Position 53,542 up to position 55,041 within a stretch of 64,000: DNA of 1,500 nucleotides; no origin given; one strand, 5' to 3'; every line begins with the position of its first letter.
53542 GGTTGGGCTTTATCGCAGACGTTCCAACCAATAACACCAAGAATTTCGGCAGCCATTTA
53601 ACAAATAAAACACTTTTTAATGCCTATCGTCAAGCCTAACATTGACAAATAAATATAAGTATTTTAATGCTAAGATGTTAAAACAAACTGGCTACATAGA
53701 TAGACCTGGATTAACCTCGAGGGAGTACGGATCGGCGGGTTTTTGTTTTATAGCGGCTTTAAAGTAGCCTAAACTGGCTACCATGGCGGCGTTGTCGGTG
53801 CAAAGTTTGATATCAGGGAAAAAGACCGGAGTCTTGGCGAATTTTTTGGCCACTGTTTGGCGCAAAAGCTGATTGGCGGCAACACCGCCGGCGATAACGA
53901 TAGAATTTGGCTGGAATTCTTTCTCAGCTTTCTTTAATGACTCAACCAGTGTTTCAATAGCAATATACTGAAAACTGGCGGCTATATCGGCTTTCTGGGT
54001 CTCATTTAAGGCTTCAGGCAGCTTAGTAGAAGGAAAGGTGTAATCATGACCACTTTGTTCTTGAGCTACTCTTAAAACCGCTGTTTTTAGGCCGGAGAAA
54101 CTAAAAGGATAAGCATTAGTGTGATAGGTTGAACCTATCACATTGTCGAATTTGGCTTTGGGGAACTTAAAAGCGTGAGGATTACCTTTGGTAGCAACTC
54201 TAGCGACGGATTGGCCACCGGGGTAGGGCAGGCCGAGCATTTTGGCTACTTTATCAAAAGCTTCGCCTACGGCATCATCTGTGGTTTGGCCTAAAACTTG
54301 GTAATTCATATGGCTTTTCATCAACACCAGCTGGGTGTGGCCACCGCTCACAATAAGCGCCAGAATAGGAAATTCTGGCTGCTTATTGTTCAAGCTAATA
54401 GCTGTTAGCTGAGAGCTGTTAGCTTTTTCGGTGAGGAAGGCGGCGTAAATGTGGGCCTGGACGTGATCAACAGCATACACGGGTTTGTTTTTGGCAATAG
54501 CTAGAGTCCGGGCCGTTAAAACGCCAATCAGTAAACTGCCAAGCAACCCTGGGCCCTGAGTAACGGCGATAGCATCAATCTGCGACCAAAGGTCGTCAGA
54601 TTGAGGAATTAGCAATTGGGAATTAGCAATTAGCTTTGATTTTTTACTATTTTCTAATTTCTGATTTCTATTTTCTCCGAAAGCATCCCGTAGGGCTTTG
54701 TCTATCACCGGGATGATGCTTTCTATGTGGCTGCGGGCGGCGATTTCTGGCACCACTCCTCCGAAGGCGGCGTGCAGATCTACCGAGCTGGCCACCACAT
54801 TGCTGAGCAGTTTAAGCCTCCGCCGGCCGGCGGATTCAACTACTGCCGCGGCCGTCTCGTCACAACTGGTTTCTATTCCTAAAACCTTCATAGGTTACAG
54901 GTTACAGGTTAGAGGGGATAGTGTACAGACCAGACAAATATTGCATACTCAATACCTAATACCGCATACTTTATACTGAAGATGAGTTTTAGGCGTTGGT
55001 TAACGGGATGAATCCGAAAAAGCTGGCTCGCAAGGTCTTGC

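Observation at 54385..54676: tsaD carries two in-frame insertions made of the same word repeats that fill intergenic spacers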

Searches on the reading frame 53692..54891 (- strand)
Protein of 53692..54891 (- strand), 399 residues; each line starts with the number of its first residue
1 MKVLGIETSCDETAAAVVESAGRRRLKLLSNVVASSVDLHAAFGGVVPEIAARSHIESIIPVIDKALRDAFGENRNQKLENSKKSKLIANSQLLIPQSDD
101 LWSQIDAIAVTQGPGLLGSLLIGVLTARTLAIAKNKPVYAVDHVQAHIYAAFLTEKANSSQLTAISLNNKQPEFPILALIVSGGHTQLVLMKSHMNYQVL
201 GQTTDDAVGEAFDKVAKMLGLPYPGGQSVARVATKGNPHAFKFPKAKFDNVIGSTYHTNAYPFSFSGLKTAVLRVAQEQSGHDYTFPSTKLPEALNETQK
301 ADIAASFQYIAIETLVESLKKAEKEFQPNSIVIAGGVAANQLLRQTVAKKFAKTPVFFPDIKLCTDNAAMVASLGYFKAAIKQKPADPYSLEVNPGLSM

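Call 9: find_homologous_proteins(query=window:53692-54891:-)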
Query window:53692-54891:- (399 aa): 8000 proteins with E <= 0.001 among 8000 candidates; the best 120 are listed.
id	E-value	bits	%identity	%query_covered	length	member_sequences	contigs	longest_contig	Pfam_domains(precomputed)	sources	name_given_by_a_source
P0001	3.3e-256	867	100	100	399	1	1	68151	PF02543.22,PF00814.32,PF22521.3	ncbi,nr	ncbi:tRNA (adenosine(37)-N6)-threonylcarbamoyltransferase complex transferase subunit TsaD [Candidat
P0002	1.3e-181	622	73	100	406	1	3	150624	PF02543.22,PF00814.32,PF22521.3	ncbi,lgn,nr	ncbi:tRNA (adenosine(37)-N6)-threonylcarbamoyltransferase complex transferase subunit TsaD [Candidat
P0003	2.3e-172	591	73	100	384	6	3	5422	PF02543.22,PF00814.32,PF22521.3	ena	-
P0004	1.8e-171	588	70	100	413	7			PF00814.32,PF22521.3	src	-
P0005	2.6e-168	578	71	100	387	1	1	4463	PF02543.22,PF00814.32,PF22521.3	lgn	-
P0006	9.9e-167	573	72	100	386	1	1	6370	PF02543.22,PF00814.32,PF22521.3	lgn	-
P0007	9.9e-165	566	68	100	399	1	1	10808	PF02543.22,PF00814.32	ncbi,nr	ncbi:tRNA (adenosine(37)-N6)-threonylcarbamoyltransferase complex transferase subunit TsaD [Candidat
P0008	1.7e-164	565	67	100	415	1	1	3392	PF02543.22,PF00814.32,PF22521.3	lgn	-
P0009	2.2e-164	565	69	100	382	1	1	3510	PF02543.22,PF00814.32,PF22521.3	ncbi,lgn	-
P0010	8.0e-160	550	66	100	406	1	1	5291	PF02543.22,PF00814.32,PF22521.3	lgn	-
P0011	6.5e-158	544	68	100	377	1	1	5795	PF00814.32,PF22521.3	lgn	-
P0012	3.1e-157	541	69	100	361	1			PF02543.22,PF00814.32,PF22521.3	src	-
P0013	6.8e-156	537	68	100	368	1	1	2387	PF02543.22,PF00814.32,PF22521.3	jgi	jgi:N6-L-threonylcarbamoyladenine synthase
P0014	1.2e-155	536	67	100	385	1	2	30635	PF00814.32,PF22521.3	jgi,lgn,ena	-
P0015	1.8e-152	526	66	100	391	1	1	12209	PF02543.22,PF00814.32,PF22521.3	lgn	-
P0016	2.5e-152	525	66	100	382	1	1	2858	PF00814.32,PF22521.3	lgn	-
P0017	3.3e-152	525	65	100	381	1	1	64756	PF00814.32,PF22521.3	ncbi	-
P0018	3.5e-152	525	67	100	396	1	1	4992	PF00814.32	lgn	-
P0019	7.1e-152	524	62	100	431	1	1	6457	PF00814.32,PF22521.3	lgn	-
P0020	2.1e-151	522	66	100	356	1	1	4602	PF02543.22,PF00814.32,PF22521.3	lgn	-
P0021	5.1e-151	521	66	100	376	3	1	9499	PF00814.32,PF22521.3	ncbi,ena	ncbi:MAG: tRNA (adenosine(37)-N6)-threonylcarbamoyltransferase complex transferase subunit TsaD [Pat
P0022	1.4e-150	520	66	100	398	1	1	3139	PF00814.32,PF22521.3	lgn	-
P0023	4.7e-150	518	63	97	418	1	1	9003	PF02543.22,PF00814.32,PF22521.3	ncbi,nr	ncbi:tRNA (adenosine(37)-N6)-threonylcarbamoyltransferase complex transferase subunit TsaD [Candidat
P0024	9.9e-150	517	61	100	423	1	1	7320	PF02543.22,PF00814.32,PF22521.3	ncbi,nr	ncbi:tRNA (adenosine(37)-N6)-threonylcarbamoyltransferase complex transferase subunit TsaD [Candidat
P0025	1.3e-149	516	65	100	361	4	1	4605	PF00814.32,PF22521.3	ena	-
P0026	1.9e-149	516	65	100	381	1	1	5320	PF02543.22,PF00814.32,PF22521.3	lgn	-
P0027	2.9e-149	515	66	99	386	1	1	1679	PF00814.32,PF22521.3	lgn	-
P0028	1.4e-148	513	65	100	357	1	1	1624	PF02543.22,PF00814.32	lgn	-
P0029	2.7e-148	512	66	100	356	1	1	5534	PF02543.22,PF00814.32,PF22521.3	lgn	-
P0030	4.8e-148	511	64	99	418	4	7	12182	PF02543.22,PF00814.32,PF22521.3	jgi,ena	-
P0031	7.3e-148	511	66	100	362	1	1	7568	PF02543.22,PF00814.32,PF22521.3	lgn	-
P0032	2.5e-147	509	65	100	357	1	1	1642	PF00814.32,PF22521.3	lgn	-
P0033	6.6e-147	507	64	100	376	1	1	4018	PF00814.32,PF22521.3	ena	-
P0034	7.9e-146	504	61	100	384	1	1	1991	PF00814.32,PF22521.3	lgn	-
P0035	2.1e-145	502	63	100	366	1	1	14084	PF02543.22,PF00814.32,PF22521.3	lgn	-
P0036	5.9e-145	501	63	100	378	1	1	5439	PF00814.32,PF22521.3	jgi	jgi:N6-L-threonylcarbamoyladenine synthase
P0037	8.4e-145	501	63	100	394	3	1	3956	PF00814.32,PF22521.3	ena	-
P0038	1.0e-144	500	63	100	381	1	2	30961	PF00814.32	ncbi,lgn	-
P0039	2.3e-144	499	62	100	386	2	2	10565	PF00814.32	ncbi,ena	-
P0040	5.0e-144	498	63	100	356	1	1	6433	PF00814.32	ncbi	-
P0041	6.1e-144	498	63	100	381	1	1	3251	PF02543.22,PF00814.32,PF22521.3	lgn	-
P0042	7.6e-144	497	65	100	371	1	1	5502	PF02543.22,PF00814.32,PF22521.3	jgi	jgi:N6-L-threonylcarbamoyladenine synthase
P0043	8.6e-144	497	63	100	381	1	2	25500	PF02543.22,PF00814.32,PF22521.3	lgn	-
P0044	9.8e-144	497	63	100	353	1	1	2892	PF00814.32,PF22521.3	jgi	jgi:tRNA N6-adenosine threonylcarbamoyltransferase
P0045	1.8e-143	496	64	100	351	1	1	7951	PF02543.22,PF00814.32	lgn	-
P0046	9.8e-143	494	65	100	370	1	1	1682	PF02543.22,PF00814.32,PF22521.3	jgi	jgi:N6-L-threonylcarbamoyladenine synthase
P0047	1.1e-142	494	65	100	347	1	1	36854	PF02543.22,PF00814.32,PF22521.3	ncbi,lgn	ncbi:MAG: tRNA (adenosine(37)-N6)-threonylcarbamoyltransferase complex transferase subunit TsaD [Can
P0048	2.3e-142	493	64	99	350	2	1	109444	PF02543.22,PF00814.32,PF22521.3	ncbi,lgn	-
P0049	2.4e-142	492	62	100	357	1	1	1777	PF00814.32,PF22521.3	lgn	-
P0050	5.3e-142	491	63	100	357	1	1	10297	PF00814.32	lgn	-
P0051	5.4e-142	491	59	100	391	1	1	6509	PF00814.32,PF22521.3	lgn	-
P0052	6.9e-142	491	65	100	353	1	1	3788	PF02543.22,PF00814.32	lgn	-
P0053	7.0e-142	491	62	100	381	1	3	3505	PF00814.32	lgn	-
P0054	9.8e-142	490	63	100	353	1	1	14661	PF00814.32,PF22521.3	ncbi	-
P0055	1.0e-141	490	62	100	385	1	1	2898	PF00814.32,PF22521.3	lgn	-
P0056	1.2e-141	490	65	100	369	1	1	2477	PF02543.22,PF00814.32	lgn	-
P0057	3.2e-141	489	65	100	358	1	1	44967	PF00814.32,PF22521.3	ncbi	-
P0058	8.0e-141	487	63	100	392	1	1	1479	PF00814.32,PF22521.3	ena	-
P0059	1.2e-140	487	61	100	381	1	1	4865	PF00814.32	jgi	jgi:N6-L-threonylcarbamoyladenine synthase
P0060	1.3e-140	487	62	100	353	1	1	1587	PF00814.32,PF22521.3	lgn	-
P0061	2.2e-140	486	63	100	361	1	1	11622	PF00814.32,PF22521.3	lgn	-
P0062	2.4e-140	486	61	100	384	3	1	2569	PF02543.22,PF00814.32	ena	-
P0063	3.3e-140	485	63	100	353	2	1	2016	PF02543.22,PF00814.32,PF22521.3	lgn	-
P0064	3.5e-140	485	65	100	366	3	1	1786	PF02543.22,PF00814.32,PF22521.3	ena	-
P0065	7.1e-140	484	64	98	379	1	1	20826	PF00814.32,PF22521.3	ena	-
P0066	7.3e-140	484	63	100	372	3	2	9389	PF00814.32,PF22521.3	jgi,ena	-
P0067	1.1e-139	484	63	100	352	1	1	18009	PF00814.32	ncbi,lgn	-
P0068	1.6e-139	483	61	100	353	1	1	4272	PF00814.32,PF22521.3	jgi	jgi:N6-L-threonylcarbamoyladenine synthase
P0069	2.0e-139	483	60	100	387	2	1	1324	PF00814.32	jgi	-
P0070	5.3e-139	481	61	99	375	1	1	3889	PF00814.32,PF22521.3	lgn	-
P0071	6.5e-139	481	62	100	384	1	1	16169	PF00814.32,PF22521.3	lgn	-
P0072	1.2e-138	480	58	100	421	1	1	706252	PF00814.32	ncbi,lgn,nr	ncbi:MAG: tRNA (adenosine(37)-N6)-threonylcarbamoyltransferase complex transferase subunit TsaD [Can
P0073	2.7e-138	479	62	100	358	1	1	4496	PF00814.32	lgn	-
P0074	7.1e-138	478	63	99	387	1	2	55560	PF02543.22,PF00814.32,PF22521.3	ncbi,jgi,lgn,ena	-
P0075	7.5e-138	478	62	100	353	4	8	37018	PF02543.22,PF00814.32,PF22521.3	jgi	jgi:N6-L-threonylcarbamoyladenine synthase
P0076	9.4e-138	477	60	100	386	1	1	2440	PF02543.22,PF00814.32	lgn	-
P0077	9.5e-138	477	62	100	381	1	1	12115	PF00814.32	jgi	jgi:N6-L-threonylcarbamoyladenine synthase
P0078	1.8e-137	476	60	100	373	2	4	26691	PF02543.22,PF00814.32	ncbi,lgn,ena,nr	ncbi:tRNA (adenosine(37)-N6)-threonylcarbamoyltransferase complex transferase subunit TsaD [Candidat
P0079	2.5e-137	476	62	100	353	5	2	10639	PF00814.32,PF22521.3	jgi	jgi:N6-L-threonylcarbamoyladenine synthase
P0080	2.7e-137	476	62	100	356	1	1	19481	PF00814.32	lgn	-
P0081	4.4e-137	475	58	100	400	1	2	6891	PF02543.22,PF00814.32,PF22521.3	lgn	-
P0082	5.2e-137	475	62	100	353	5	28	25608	PF00814.32,PF22521.3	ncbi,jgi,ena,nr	ncbi:MAG TPA: tRNA (adenosine(37)-N6)-threonylcarbamoyltransferase complex transferase subunit TsaD 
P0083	6.2e-137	475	63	100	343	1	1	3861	PF02543.22,PF00814.32,PF22521.3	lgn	-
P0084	6.7e-137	475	60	100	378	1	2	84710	PF00814.32,PF22521.3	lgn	-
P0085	1.4e-136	473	61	100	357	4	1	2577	PF00814.32,PF22521.3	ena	-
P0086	1.6e-136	473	61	100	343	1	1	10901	PF02543.22,PF00814.32,PF22521.3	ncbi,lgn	-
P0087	2.4e-136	473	58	100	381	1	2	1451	PF00814.32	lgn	-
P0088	2.6e-136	473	61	100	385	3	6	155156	PF02543.22,PF00814.32,PF22521.3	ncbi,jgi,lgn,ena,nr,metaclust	ncbi:MAG: putative tRNA threonylcarbamoyladenosine biosynthesis protein Gcp [Candidatus Saccharibact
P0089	2.9e-136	472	61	99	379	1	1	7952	PF00814.32,PF22521.3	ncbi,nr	ncbi:MAG TPA: tRNA (adenosine(37)-N6)-threonylcarbamoyltransferase complex transferase subunit TsaD 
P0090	3.9e-136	472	61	100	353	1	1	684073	PF02543.22,PF00814.32,PF22521.3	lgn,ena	-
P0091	4.1e-136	472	62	100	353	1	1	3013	PF02543.22,PF00814.32,PF22521.3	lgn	-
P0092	6.0e-136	471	62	100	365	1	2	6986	PF02543.22,PF00814.32,PF22521.3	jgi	-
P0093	1.0e-135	471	54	100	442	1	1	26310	PF00814.32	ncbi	-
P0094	1.2e-135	470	62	100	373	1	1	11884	PF00814.32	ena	-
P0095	1.4e-135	470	62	100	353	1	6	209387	PF02543.22,PF00814.32,PF22521.3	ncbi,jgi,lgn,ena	jgi:N6-L-threonylcarbamoyladenine synthase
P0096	2.0e-135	470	56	100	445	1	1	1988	PF00814.32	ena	-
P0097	3.7e-135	469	59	100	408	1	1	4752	PF00814.32,PF22521.3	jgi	jgi:N6-L-threonylcarbamoyladenine synthase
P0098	6.1e-135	468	59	100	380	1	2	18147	PF00814.32,PF22521.3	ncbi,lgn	-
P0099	7.5e-135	468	60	100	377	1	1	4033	PF00814.32,PF22521.3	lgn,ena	-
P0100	8.4e-135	468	61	100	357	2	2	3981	PF02543.22,PF00814.32,PF22521.3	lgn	-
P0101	8.9e-135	468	58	100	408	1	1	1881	PF00814.32,PF22521.3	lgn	-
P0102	1.0e-134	467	61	100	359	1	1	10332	PF00814.32,PF22521.3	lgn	-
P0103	1.1e-134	467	62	100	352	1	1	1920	PF00814.32,PF22521.3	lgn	-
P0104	1.1e-134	467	58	100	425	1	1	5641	PF02543.22,PF00814.32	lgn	-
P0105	1.2e-134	467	59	100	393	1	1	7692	PF00814.32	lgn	-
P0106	1.3e-134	467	61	100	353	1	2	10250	PF00814.32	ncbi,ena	-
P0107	2.4e-134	466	64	100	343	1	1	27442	PF00814.32,PF22521.3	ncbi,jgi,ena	ncbi:MAG TPA: tRNA (adenosine(37)-N6)-threonylcarbamoyltransferase complex transferase subunit TsaD 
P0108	2.5e-134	466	61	100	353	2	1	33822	PF02543.22,PF00814.32,PF22521.3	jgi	-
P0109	3.0e-134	466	61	100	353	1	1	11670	PF02543.22,PF00814.32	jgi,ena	-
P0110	3.2e-134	466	62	99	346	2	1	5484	PF02543.22,PF00814.32,PF22521.3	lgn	-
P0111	3.9e-134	465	60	100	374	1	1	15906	PF02543.22,PF00814.32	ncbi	-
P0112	4.1e-134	465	60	100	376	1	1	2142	PF02543.22,PF00814.32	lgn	-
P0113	4.5e-134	465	62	100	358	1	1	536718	PF00814.32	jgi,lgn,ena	-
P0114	6.6e-134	465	59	100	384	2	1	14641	PF00814.32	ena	-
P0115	7.7e-134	464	61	100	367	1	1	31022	PF00814.32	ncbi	-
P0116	8.7e-134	464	61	100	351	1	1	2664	PF00814.32,PF22521.3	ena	-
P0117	9.5e-134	464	61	100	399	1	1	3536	PF00814.32,PF22521.3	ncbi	-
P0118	9.6e-134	464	61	100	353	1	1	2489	PF02543.22,PF00814.32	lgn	-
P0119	1.0e-133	464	62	100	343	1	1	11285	PF00814.32,PF22521.3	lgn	-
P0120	1.4e-133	464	62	100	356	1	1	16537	PF00814.32,PF22521.3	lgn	-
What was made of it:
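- Checked: The shortest Saccharibacteria orthologues are 343 aa (call 9).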

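Call 10: search_protein_families(library=pfam, proteins=[window:53695-54891:-])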
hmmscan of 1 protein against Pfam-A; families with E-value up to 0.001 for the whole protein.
window:53695-54891:- (399 aa): 4 families
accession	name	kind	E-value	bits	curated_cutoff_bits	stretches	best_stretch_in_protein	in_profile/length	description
PF00814.31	TsaD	-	1.8e-82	277.5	24.8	2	102-372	48-263/264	tRNA N6-adenosine threonylcarbamoyltransferase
PF02543.21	Carbam_trans_N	-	7.4e-08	32.6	24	1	130-343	119-316/346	Carbamoyltransferase N-terminus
PF22521.2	HypF_C_2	-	1.4e-07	32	27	1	294-354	160-220/241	Carbamoyltransferase, Kae1-like Domain, second subdomain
PF02782.22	FGGY_C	-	0.0006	20.1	27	0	311-359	134-180/198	FGGY family of carbohydrate kinases, C-terminal domain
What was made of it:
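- On TsaD/Kae1/Qri7 (host gene): PF00814 at E = 1.8e-82, split into two stretches by insert 1 (call 10).
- Checked: It is 100% identical to an NCBI TsaD of a Candidatus Saccharibacteria genome (call 9) and matches Pfam TsaD at E = 1.8e-82 (call 10).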

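Call 16: find_related_loci(query=window:53695-54891:-, collection=genome_contigs, flank=10000)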
Query window:53695-54891:- (399 aa) in genome_contigs; peptide patterns used: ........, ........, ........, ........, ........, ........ (x = any residue, [..] = any of these).
600 stretches matched a pattern (row limit reached: there are more); 581 encode a relative of the query (tblastn E <= 1e-3); the best 80 are kept; 80 distinct loci.
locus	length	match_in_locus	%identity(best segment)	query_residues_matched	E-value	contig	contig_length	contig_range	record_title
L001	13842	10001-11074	65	1-399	3e-155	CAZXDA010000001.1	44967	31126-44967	MAG TPA_asm: uncultured Candidatus Saccharibacteria bacterium isolate SRP093762_co1_23 genome assembly, contig: NODE_522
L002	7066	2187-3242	61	1-399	1e-145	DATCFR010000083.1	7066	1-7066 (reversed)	MAG TPA_asm: Candidatus Saccharimonadales bacterium isolate SMAG_U7785 k141_177990, whole genome shotgun sequence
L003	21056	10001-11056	59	1-399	3e-141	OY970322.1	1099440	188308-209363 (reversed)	MAG: uncultured Candidatus Saccharibacteria bacterium isolate MFD05512.bin.c.2 genome assembly, chromosome: 1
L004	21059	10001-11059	58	1-399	2e-141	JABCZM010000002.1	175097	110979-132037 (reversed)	MAG: Candidatus Saccharibacteria bacterium isolate Inc-BW-C-12-M_MAG58 Ga0210394_10000141, whole genome shotgun sequence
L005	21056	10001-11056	57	1-399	4e-136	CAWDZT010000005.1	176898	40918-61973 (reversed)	MAG: uncultured Candidatus Saccharibacteria bacterium isolate MFD05684.bin.2.279 genome assembly, contig: contig_59596,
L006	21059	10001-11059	58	1-399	3e-135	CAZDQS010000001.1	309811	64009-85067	MAG TPA_asm: uncultured Candidatus Saccharibacteria bacterium isolate SRP144015_co1_47 genome assembly, contig: NODE_14_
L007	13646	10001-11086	56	1-399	1e-133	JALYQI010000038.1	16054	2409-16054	MAG: bacterium isolate MDV bin59 SD1454-56_k127_954941, whole genome shotgun sequence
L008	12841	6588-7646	55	1-399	6e-130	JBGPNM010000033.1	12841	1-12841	MAG: Candidatus Saccharimonadia bacterium isolate OBJ_0618_7090110_214 k141_185488_length_12841_cov_12.0000, whole genom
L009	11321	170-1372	50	1-399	8e-125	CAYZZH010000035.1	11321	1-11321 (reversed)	MAG TPA_asm: uncultured Candidatus Saccharibacteria bacterium isolate SRP286056_co1_39 genome assembly, contig: NODE_736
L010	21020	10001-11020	50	1-394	1e-114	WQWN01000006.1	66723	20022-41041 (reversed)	MAG: Candidatus Saccharibacteria bacterium isolate Emb289P1bin99 Ga0123355_10000266, whole genome shotgun sequence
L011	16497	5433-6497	43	1-399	5e-93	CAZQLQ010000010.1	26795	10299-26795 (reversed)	MAG TPA_asm: uncultured Candidatus Saccharibacteria bacterium isolate binchicken_co22_144 genome assembly, contig: NODE_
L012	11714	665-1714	41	1-399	3e-88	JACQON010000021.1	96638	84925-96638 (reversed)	MAG: Chloroflexi bacterium isolate NC_groundwater_1282_Ag_S-0.2um_56_118 S_p2_S4_coassembly_k141_2477345, whole genome s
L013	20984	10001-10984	42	1-399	1e-87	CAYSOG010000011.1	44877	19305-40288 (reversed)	MAG TPA_asm: uncultured Gammaproteobacteria bacterium isolate SRP200132_co1_489 genome assembly, contig: NODE_1337_lengt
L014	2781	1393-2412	42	1-399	5e-89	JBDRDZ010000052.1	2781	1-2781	MAG: Patescibacteria group bacterium isolate MEGAHIT-group-1.29 k141_11866685, whole genome shotgun sequence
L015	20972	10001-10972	41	1-399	3e-87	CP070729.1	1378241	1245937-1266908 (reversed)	MAG: Dehalococcoidia bacterium isolate bin423 chromosome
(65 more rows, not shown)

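Call 17: find_encoding_contigs(protein=P0002, flank=10000, max_places=2)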
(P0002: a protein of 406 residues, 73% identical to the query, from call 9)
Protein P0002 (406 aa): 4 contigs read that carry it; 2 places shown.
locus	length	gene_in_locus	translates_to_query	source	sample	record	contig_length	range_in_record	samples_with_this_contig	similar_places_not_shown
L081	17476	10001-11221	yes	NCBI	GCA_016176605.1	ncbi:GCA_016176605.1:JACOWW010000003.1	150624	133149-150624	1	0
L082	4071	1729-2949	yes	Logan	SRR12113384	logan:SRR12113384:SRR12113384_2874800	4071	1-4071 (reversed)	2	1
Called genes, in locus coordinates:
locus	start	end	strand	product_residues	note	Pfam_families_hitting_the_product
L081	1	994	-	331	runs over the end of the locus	-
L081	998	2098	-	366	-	PF04542:Sigma70_r2, PF04539:Sigma70_r3, PF04545:Sigma70_r4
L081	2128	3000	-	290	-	-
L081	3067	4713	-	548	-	PF00118:Cpn60_TCP1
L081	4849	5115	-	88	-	PF00166:Cpn10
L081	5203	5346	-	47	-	-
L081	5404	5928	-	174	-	-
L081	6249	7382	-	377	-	PF13191:AAA_16 (faint), PF13173:AAA_14, PF13401:AAA_22 (faint), PF13635:DUF4143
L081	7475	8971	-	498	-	PF08245:Mur_ligase_M, PF02875:Mur_ligase_C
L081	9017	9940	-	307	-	-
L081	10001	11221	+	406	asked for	PF02543:Carbam_trans_N (weak), PF00814:TsaD, PF22521:HypF_C_2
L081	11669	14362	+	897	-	PF00133:tRNA-synt_1, PF09334:tRNA-synt_1g (weak), PF08264:Anticodon_1, PF10458:Val_tRNA-synt_C (weak)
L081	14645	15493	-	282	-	PF12844:HTH_19 (faint), PF13443:HTH_26 (weak), PF13560:HTH_31, PF01381:HTH_3, PF00702:Hydrolase, PF13419:HAD_2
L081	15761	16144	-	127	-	PF11969:DcpS_C, PF01230:HIT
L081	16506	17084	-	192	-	PF04525:LOR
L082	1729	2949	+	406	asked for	PF02543:Carbam_trans_N (weak), PF00814:TsaD, PF22521:HypF_C_2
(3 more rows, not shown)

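Call 18: find_encoding_contigs(protein=P0030, flank=10000, max_places=2)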
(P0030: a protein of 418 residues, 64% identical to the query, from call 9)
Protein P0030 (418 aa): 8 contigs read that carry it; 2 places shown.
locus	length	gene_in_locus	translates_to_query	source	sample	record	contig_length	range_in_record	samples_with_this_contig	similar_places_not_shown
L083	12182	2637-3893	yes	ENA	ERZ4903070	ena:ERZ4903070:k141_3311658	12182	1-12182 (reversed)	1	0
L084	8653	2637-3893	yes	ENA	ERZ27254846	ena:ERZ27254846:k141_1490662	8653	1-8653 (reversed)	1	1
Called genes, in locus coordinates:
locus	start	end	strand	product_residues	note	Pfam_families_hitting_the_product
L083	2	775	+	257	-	?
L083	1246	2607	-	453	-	PF08245:Mur_ligase_M, PF02875:Mur_ligase_C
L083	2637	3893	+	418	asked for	PF02543:Carbam_trans_N (faint), PF00814:TsaD, PF22521:HypF_C_2 (weak)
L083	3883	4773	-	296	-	-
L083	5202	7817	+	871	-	PF00133:tRNA-synt_1, PF09334:tRNA-synt_1g (faint), PF00133:tRNA-synt_1, PF08264:Anticodon_1, PF10458:Val_tRNA-synt_C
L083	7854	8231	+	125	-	-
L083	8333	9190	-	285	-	PF13560:HTH_31, PF01381:HTH_3, PF12844:HTH_19 (weak), PF13443:HTH_26 (weak), PF00702:Hydrolase, PF13419:HAD_2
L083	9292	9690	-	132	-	PF11969:DcpS_C, PF01230:HIT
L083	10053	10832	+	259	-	-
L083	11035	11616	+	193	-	-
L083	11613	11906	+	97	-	-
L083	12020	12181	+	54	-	?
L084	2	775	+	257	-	?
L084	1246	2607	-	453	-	PF08245:Mur_ligase_M, PF02875:Mur_ligase_C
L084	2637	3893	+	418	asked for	PF02543:Carbam_trans_N (faint), PF00814:TsaD, PF22521:HypF_C_2 (weak)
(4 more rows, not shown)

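Call 31: find_encoding_contigs(protein=P0003, flank=4000, max_places=1)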
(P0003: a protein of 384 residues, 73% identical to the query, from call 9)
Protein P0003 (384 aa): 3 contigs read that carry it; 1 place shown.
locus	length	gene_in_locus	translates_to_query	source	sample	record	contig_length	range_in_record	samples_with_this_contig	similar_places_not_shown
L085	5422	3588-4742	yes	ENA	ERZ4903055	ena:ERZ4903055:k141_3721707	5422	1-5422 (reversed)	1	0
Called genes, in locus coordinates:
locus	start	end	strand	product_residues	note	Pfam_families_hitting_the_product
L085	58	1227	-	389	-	PF13173:AAA_14, PF13401:AAA_22 (faint), PF13635:DUF4143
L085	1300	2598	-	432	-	PF08245:Mur_ligase_M, PF02875:Mur_ligase_C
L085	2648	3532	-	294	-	-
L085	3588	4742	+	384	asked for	PF00814:TsaD, PF02543:Carbam_trans_N (weak), PF22521:HypF_C_2 (weak)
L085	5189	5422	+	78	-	?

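Call 32: find_encoding_contigs(protein=P0005, flank=4000, max_places=1)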
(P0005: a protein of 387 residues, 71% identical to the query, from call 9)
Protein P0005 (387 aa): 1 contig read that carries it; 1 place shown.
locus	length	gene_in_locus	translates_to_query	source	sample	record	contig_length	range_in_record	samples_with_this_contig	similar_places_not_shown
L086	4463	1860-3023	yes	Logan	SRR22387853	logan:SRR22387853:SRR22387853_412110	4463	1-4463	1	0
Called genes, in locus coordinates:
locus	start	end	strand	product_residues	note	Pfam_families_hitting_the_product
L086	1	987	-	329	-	?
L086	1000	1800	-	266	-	-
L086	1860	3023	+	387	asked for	PF00814:TsaD, PF02543:Carbam_trans_N, PF22521:HypF_C_2 (weak)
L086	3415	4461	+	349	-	?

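Call 33: find_encoding_contigs(protein=P0008, flank=4000, max_places=1)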
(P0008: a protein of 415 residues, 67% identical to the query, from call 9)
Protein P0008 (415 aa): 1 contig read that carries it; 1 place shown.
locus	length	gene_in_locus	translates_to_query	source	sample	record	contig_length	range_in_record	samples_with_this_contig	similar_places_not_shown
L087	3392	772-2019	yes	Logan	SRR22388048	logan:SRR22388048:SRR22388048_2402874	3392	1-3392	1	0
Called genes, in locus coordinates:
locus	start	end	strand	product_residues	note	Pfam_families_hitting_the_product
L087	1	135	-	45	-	?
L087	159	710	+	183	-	-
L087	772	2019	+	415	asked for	PF00814:TsaD, PF02543:Carbam_trans_N (faint), PF22521:HypF_C_2 (weak)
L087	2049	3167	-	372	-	-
